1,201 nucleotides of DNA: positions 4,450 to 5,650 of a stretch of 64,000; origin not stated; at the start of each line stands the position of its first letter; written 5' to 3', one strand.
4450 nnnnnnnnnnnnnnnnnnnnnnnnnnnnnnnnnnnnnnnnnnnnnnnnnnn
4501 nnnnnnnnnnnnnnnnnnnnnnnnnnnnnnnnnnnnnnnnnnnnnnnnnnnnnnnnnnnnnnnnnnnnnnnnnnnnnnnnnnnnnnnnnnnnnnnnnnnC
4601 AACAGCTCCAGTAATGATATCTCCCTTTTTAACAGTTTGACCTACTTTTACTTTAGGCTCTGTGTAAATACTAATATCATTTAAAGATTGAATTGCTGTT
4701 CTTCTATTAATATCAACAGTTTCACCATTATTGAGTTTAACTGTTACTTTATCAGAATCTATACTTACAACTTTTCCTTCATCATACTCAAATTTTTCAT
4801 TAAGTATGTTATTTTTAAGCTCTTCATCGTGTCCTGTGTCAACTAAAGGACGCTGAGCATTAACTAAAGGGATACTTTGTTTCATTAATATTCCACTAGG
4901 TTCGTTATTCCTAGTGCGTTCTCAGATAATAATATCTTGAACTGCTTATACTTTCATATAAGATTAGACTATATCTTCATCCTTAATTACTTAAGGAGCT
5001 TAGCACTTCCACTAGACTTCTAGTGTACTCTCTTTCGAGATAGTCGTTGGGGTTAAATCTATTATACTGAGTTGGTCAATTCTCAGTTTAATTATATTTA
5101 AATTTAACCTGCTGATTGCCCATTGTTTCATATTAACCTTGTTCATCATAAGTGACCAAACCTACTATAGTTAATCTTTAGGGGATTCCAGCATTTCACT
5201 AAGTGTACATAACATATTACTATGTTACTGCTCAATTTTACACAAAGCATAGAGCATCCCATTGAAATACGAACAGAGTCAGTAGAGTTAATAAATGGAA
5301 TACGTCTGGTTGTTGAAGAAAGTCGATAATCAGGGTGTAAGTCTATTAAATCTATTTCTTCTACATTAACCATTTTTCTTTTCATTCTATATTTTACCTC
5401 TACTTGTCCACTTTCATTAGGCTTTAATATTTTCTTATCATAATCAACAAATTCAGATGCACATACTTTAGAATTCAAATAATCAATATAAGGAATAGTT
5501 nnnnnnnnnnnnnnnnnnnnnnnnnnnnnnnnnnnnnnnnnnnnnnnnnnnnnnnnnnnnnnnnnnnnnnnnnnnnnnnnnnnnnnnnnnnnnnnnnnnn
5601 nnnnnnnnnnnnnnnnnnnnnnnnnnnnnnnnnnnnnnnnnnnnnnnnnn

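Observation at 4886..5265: Group I intron in the rpoB-like gene at the RALMG|ANMQRQ-equivalent site, with ambiguous junction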

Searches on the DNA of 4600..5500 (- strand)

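Call 4: search_rna_families(source=window, start=4600, end=5500, threshold=evalue, max_evalue=10, show_alignments=3)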
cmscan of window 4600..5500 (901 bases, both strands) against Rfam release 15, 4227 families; matches with E-value up to 10: 7.
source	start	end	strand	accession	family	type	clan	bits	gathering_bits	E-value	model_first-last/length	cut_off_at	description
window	4945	5254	-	RF00028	Intron_gpI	Intron;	-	74.7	50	5.5e-19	1-253/253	no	Group I catalytic intron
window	4731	4791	-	RF00331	snoZ169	Gene; snRNA; snoRNA; CD-box;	-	19.5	55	2.1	1-69/69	no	Small nucleolar RNA Z169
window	5088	5189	+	RF01218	snR41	Gene; snRNA; snoRNA; CD-box;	CL00068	17.8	50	7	1-111/111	no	Small nucleolar RNA snR41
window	4628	4736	-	RF04329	snoMe18S-C1367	Gene; snRNA; snoRNA; CD-box;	-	17.1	101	2.9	1-110/110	no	Drosophila C/D box small nucleolar RNA snoMe18S-C1367 family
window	5434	5492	-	RF00273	SNORD59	Gene; snRNA; snoRNA; CD-box;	CL00065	15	45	9.4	1-73/73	no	Small nucleolar RNA SNORD59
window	4782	4962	-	RF03159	RAGATH-7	Gene; sRNA;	-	14.6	111.8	1.4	1-208/208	no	RAGATH-7 RNA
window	4726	4789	-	RF01306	sR52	Gene; snRNA; snoRNA; CD-box;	-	13.5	50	5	1-60/60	no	Small nucleolar RNA sR52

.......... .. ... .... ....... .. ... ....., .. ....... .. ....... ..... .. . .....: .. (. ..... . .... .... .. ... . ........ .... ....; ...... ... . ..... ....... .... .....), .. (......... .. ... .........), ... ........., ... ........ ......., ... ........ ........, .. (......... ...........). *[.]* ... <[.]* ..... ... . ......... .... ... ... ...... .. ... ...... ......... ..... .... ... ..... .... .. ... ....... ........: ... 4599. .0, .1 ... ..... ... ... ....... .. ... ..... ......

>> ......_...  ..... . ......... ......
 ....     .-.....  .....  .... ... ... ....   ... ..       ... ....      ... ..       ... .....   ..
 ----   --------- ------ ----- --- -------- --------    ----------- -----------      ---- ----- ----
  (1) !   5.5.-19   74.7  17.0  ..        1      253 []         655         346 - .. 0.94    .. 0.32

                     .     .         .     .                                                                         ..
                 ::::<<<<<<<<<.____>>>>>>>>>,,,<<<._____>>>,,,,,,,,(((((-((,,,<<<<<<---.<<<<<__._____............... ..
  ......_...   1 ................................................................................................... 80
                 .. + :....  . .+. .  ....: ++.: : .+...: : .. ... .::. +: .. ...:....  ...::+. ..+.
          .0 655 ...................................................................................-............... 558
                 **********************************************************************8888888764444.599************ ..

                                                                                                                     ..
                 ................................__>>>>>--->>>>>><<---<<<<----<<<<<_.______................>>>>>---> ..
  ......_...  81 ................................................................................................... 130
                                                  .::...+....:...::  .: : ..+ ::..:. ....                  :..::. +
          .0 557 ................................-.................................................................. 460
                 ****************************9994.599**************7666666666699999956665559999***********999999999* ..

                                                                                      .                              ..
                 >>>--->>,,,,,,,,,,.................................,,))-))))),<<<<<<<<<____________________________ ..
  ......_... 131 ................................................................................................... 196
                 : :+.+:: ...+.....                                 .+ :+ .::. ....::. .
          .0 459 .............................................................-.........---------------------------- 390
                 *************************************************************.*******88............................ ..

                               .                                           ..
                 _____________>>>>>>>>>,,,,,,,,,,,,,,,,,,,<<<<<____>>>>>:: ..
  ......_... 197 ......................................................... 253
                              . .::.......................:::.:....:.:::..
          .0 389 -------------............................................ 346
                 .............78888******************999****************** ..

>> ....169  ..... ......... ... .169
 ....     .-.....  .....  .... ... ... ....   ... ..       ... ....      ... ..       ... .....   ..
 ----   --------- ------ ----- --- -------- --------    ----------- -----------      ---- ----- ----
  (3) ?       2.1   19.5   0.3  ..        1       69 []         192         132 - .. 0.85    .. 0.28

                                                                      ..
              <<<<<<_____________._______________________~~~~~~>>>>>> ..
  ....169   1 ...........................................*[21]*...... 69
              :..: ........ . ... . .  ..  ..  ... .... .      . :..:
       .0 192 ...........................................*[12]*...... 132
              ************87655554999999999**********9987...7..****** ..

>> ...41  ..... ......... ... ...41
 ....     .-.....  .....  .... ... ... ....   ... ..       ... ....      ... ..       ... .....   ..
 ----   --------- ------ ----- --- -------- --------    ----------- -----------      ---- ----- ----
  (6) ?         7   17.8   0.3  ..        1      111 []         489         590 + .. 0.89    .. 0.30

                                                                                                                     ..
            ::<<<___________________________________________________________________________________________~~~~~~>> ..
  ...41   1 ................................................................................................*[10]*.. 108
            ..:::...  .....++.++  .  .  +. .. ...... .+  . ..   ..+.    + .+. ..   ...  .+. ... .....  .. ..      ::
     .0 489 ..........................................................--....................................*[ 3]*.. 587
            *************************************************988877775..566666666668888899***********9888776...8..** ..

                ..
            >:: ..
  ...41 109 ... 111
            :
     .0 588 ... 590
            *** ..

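Call 64: search_dna_similar(query=window:4883-5244:-, collection=phages, mode=distant, max_rows=25, max_evalue=0.001)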
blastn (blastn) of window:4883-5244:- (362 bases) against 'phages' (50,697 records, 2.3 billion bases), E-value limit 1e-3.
Records with a match: 239; places in all: 254; records where one place covers at least 80% of the query: 0.
Best place of each record, by identity: >=99% 20; 95-99% 1; 90-95% 18; 80-90% 155; 60-80% 45.
By first word of the organism name: Staphylococcus 144; Escherichia 13; Acinetobacter 10; Prevotella 9; uncultured 9; Bacillus 5; Enterocloster 4; Vibrio 4; Pseudoalteromonas 3; Clostridium 3; and 19 more.
By host as written in the record: Staphylococcus aureus 50; - 32; Staphylococcus sp. 10; Prevotella sp. 9; Staphylococcus epidermidis 5; Staphylococcus carnosus TM300 5; Escherichia coli 5; Acinetobacter baumannii 4; and 83 more.
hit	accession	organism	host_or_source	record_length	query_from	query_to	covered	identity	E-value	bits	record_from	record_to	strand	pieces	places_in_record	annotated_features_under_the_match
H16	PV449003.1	Bacillus phage vB_BceH_LBC2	Bacillus cereus NCCP 14796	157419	196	355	44%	75.2%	1e-19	103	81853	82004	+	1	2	UvsX-like recombinase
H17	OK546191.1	Acinetobacter phage vB_AbaP_ABWU2101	Acinetobacter baumannii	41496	196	357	45%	71.3%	2e-10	72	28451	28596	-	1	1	putative HNH homing endonuclease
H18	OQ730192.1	Acinetobacter phage pB3074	Acinetobacter baumannii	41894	196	357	45%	71.3%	2e-10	72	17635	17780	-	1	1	hypothetical protein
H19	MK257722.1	Acinetobacter phage vB_AbaP_APK32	Acinetobacter baumannii LUH5549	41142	196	357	45%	70.7%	9e-9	67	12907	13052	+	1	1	HNH homing endonuclease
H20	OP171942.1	Acinetobacter phage AbpL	Acinetobacter baumannii AB2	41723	196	357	45%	70.7%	9e-9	67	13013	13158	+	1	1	HNH homing endonuclease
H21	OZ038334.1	Acinetobacter phage vB_AbaP_ABW311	-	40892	196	357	45%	70.7%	9e-9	67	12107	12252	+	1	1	HNH endonuclease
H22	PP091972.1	Acinetobacter phage vB_MZM_4AB-P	Acinetobacter baumannii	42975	196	357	45%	70.7%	9e-9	67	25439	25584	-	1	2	putative HNH homing endonuclease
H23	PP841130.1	Acinetobacter phage vB_Ab_1137_KEN_02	Acinetobacter baumannii 1137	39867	196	357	45%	70.7%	2e-5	55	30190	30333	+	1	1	hypothetical protein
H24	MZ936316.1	Acinetobacter phage APK20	Acinetobacter baumannii strain MAR ...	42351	196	357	45%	70.1%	1e-7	63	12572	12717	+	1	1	putative HNH homing endonuclease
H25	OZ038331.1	Acinetobacter phage vB_AbaP_Tama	-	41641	196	357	45%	70.1%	1e-7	63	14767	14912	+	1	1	HNH endonuclease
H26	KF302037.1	Pseudoalteromonas phage HP1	Pseudoalteromonas sp. str. H100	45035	196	355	44%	69.6%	2e-5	56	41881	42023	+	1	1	record has no annotation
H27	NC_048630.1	Pseudoalteromonas phage HP1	Pseudoalteromonas sp. str. H100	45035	196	355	44%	69.6%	2e-5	56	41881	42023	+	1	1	none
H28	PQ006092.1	bajarodcaudo virus 1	Chaetodipus spinatus feces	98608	195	307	31%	79.8%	4e-13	82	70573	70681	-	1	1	hypothetical protein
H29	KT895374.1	Bacillus phage vB_BpuM-BpSp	Bacillus pumilus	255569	196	307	31%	77.2%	9e-9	66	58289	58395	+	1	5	none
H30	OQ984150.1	Phage C72C1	-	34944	196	304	30%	78.0%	2e-11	76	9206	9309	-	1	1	hypothetical protein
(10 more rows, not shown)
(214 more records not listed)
